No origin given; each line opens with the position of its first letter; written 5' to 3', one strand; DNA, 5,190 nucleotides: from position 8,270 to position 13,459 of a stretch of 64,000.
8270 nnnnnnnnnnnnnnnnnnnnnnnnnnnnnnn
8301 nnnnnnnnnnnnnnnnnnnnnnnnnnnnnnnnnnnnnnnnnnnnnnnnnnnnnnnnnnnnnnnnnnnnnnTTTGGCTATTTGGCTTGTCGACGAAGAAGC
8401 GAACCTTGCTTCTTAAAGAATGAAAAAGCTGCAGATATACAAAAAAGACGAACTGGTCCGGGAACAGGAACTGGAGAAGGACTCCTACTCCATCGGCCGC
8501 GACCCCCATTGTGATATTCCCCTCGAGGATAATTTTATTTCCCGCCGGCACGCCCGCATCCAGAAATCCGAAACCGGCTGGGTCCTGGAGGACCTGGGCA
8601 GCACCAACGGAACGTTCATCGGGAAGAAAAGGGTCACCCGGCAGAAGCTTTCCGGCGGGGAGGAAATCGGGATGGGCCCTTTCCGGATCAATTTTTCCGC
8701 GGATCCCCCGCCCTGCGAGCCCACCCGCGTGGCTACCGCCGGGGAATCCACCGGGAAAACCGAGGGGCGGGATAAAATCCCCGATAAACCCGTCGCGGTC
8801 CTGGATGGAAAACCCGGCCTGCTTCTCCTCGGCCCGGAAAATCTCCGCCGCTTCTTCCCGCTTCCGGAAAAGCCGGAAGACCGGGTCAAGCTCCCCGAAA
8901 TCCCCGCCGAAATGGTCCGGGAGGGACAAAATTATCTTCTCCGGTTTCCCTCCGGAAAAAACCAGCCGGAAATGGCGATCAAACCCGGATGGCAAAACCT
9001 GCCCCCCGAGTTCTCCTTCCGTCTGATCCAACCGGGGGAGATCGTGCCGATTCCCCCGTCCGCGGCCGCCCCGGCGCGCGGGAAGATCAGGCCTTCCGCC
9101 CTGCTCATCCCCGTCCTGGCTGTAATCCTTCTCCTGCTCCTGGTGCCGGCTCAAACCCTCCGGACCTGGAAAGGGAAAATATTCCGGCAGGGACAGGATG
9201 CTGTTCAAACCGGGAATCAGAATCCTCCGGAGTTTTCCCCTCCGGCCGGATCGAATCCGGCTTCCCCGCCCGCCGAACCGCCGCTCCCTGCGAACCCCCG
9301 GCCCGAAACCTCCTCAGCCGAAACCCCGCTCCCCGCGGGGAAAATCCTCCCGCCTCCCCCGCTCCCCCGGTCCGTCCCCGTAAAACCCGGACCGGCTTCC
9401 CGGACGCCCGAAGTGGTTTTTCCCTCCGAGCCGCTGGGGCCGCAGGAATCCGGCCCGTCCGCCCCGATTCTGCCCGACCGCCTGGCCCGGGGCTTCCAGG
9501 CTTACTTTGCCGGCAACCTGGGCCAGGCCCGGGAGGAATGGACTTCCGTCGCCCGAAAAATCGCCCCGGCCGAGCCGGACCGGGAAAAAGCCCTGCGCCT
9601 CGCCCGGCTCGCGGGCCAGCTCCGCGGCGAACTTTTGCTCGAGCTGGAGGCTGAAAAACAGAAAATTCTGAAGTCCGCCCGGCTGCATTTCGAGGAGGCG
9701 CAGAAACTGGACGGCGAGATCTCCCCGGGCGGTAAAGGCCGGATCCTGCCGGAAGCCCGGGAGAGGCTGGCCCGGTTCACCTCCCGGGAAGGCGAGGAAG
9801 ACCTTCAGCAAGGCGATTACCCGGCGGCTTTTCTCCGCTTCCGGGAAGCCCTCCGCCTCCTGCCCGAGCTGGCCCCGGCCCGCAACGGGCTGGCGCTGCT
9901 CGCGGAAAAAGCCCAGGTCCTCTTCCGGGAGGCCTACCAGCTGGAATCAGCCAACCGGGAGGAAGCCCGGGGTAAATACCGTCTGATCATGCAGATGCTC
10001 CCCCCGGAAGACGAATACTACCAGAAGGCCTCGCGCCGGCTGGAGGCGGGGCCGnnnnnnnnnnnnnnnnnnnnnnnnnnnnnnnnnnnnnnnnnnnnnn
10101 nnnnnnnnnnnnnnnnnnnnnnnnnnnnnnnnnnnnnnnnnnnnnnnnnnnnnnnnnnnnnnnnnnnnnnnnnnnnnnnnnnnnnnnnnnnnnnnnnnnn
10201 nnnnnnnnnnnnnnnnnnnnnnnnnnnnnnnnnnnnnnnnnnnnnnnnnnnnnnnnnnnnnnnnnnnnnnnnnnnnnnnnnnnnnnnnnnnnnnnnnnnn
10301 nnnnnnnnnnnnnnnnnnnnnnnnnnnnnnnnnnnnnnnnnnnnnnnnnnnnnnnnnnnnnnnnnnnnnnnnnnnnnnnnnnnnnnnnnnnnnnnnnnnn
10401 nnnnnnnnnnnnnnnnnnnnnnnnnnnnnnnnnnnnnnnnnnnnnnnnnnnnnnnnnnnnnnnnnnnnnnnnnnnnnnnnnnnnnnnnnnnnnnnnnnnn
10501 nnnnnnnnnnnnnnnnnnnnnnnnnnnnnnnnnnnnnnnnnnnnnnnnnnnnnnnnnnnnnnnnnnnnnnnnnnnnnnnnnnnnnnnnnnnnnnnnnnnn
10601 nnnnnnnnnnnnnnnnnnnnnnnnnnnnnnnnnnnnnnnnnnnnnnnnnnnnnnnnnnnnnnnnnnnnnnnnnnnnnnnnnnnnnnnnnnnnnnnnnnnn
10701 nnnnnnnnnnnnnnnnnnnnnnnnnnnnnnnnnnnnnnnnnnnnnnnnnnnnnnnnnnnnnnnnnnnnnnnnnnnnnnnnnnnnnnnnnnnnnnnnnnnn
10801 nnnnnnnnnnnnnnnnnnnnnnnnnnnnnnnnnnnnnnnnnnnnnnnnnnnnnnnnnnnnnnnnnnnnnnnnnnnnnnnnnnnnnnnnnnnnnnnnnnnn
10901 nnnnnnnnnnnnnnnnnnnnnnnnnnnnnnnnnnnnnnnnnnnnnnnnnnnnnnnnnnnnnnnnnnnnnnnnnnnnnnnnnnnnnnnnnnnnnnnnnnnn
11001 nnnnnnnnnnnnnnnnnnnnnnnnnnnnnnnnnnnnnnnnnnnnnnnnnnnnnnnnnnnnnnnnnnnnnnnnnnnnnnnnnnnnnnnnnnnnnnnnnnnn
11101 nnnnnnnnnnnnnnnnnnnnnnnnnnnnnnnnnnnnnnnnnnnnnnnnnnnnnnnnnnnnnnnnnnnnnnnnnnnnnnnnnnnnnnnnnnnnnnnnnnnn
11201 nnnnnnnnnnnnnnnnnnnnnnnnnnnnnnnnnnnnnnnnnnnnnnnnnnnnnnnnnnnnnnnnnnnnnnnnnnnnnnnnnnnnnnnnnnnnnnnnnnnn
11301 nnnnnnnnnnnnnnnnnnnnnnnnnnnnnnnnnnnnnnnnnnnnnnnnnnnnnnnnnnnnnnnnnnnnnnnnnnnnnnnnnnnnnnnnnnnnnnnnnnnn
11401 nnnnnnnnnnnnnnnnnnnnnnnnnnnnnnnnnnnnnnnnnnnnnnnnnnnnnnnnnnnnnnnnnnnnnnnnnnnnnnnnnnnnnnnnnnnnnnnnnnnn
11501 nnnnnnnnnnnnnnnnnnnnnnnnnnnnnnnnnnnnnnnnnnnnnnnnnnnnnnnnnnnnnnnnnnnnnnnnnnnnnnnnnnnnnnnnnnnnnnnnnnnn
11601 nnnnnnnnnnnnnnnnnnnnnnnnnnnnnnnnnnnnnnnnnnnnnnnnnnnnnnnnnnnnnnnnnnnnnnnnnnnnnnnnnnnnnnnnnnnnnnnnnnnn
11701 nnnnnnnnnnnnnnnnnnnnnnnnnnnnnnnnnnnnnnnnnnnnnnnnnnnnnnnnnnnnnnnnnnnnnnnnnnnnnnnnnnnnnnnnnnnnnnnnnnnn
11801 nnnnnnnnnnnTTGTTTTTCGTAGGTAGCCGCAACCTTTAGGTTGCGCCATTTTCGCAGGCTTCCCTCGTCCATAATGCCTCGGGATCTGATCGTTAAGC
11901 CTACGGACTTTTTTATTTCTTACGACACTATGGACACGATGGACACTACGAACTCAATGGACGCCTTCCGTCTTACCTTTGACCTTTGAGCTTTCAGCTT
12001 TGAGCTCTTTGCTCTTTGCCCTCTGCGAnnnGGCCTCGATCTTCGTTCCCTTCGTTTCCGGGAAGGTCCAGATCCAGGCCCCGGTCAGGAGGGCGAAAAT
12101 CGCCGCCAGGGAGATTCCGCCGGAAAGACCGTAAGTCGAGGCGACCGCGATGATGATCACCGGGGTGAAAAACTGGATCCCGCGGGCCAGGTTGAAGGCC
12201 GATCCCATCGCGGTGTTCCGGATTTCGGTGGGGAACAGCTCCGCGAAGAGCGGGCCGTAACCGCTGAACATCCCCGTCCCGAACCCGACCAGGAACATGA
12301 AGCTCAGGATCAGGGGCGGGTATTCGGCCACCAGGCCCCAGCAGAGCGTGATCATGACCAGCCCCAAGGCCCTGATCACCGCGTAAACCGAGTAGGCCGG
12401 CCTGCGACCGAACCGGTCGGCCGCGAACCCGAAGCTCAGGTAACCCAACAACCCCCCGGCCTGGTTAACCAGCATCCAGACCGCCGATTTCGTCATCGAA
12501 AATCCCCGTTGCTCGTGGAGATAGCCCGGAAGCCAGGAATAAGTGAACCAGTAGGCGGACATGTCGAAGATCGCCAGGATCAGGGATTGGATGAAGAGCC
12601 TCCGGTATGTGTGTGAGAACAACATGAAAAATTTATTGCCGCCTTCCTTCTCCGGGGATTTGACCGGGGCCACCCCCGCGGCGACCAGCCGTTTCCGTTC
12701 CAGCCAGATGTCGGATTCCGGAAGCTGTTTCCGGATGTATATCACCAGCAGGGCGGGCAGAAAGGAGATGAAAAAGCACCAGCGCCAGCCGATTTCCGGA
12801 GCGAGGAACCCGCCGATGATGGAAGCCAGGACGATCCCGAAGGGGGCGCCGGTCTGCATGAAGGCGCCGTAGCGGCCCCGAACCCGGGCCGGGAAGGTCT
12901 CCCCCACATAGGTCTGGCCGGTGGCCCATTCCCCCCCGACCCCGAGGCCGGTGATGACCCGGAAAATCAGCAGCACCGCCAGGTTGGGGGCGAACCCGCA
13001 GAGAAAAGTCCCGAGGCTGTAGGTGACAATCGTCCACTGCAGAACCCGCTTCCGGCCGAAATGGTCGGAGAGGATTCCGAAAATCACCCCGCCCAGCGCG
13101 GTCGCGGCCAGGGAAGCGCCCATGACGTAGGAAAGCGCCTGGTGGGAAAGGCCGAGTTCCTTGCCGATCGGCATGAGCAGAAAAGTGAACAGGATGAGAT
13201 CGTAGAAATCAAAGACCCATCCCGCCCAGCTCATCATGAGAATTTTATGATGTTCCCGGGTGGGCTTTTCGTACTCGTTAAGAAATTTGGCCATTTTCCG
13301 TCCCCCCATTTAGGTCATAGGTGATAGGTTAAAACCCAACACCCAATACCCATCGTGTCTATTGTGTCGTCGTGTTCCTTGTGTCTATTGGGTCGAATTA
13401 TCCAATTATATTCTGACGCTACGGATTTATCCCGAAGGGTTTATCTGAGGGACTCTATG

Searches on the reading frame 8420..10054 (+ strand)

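Call 34: search_protein_families(library=pfam, proteins=[window:8420-10054:+], max_evalue=0.00001)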
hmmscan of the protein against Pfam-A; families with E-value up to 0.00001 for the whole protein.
window:8420-10054:+ (545 aa): 2 families
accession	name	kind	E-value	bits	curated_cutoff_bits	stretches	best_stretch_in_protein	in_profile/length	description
PF00498.31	FHA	-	4.2e-20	72.4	20.7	1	23-86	1-67/67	FHA domain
PF16697.10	Yop-YscD_cpl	-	1.4e-16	61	33.2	1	15-93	11-91/94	Inner membrane component of T3SS, cytoplasmic domain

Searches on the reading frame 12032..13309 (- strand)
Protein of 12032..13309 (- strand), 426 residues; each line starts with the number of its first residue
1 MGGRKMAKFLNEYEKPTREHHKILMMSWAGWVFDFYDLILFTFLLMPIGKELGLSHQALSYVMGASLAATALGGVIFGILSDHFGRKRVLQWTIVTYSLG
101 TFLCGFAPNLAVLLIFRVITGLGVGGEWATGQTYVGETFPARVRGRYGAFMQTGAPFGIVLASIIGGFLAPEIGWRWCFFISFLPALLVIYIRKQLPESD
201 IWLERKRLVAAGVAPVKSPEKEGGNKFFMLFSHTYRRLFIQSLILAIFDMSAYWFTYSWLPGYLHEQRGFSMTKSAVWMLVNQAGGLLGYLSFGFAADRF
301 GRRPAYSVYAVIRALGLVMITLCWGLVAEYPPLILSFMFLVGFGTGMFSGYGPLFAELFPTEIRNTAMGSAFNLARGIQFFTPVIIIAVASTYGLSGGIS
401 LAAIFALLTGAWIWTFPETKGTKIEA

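Call 34: search_protein_families(library=pfam, proteins=[window:12032-13309:-], max_evalue=0.00001)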
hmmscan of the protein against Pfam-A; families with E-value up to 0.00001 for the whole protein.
window:12032-13309:- (426 aa): 2 families
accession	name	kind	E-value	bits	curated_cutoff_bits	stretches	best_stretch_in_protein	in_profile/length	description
PF07690.21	MFS_1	-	2.4e-47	162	33.4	2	35-292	10-262/347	Major Facilitator Superfamily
PF00083.30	Sugar_tr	-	1.3e-37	130.2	22.3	1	57-425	46-446/452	Sugar (and other) transporter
